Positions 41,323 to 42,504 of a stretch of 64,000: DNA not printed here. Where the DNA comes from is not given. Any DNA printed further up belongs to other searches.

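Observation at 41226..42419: Sigma-54 promoter driving a monocistronic, strongly translated secreted protein of no recognisable family (P1)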

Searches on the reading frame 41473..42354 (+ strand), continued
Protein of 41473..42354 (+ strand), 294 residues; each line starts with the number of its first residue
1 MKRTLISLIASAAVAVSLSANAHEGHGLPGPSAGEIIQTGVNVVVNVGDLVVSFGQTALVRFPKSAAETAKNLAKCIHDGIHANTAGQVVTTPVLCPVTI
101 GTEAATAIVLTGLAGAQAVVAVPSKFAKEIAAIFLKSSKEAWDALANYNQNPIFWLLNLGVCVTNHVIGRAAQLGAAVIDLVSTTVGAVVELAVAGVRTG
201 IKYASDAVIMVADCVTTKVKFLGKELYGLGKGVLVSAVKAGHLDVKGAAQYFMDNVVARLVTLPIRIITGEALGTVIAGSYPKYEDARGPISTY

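Call 81: search_protein_families(library=pfam, proteins=[P0008, P0009, P0010, P0011, L008:14908-15960:-, L008:13980-14810:-], max_evalue=1)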
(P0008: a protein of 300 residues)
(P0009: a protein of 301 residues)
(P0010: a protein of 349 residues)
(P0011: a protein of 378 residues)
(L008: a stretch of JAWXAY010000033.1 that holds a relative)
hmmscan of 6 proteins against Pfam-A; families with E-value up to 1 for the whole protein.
P0008 (300 aa): 2 families
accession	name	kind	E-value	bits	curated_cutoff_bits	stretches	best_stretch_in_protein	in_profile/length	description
PF02800.25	Gp_dh_C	-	0.044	13.8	24.4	0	170-224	41-95/158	Glyceraldehyde 3-phosphate dehydrogenase, C-terminal domain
PF06911.18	Senescence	-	0.4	11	24.6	0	33-63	147-177/184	Senescence domain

P0009 (301 aa): 2 families
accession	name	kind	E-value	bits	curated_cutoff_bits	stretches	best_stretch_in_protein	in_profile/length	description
PF16355.11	DUF4982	-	0.031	14.7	23.9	1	183-230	6-57/61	Domain of unknown function (DUF4982)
PF22820.2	TcaA_3rd_4th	-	0.11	12.9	27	1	188-240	9-63/73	TcaA protein 3rd/4th domain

P0010 (349 aa): 1 family
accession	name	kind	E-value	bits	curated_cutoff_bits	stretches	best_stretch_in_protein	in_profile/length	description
PF06609.19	TRI12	-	0.0077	15.2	23.2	1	174-275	415-508/599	Fungal trichothecene efflux pump (TRI12)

P0011 (378 aa): 1 family
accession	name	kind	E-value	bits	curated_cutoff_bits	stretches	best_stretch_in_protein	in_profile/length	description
PF12242.14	Eno-Rase_NADH_b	-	0.22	11.7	23.4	1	79-121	24-63/79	NAD(P)H binding domain of trans-2-enoyl-CoA reductase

L008:14908-15960:- (351 aa): 2 families
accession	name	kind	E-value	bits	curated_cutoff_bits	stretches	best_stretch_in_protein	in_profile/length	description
PF00808.29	CBFD_NFYB_HMF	-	0.16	12.7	21.4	0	296-332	18-54/65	Histone-like transcription factor (CBF/NF-Y) and archaeal histone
PF02822.19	Antistasin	-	0.27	12.2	21.2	1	334-351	8-25/26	Antistasin family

L008:13980-14810:- (277 aa): 0 families

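Call 82: search_protein_families(library=padloc, proteins=[window:41473-42354:+], max_evalue=1)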
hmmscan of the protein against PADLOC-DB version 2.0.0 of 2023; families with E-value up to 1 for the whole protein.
window:41473-42354:+ (294 aa): 0 families

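Call 83: search_protein_families(library=phrogs, proteins=[window:41473-42354:+], max_evalue=1)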
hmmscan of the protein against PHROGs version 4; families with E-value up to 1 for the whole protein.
window:41473-42354:+ (294 aa): 0 families

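Call 103: find_related_loci(query=A3, collection=viral_contigs, flank=3000)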
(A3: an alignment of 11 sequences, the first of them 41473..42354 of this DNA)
Query A3 (294 aa) in viral_contigs; peptide patterns used: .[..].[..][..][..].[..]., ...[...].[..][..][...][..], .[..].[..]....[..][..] (x = any residue, [..] = any of these).
82 stretches matched a pattern, but none encodes a relative of the query by tblastn (E <= 1e-3).

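Call 104: search_dna_similar(query=window:41473-42354:+, collection=plasmids, mode=protein, max_evalue=0.001, max_rows=5)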
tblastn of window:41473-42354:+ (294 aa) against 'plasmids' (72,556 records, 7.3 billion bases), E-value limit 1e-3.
No match.
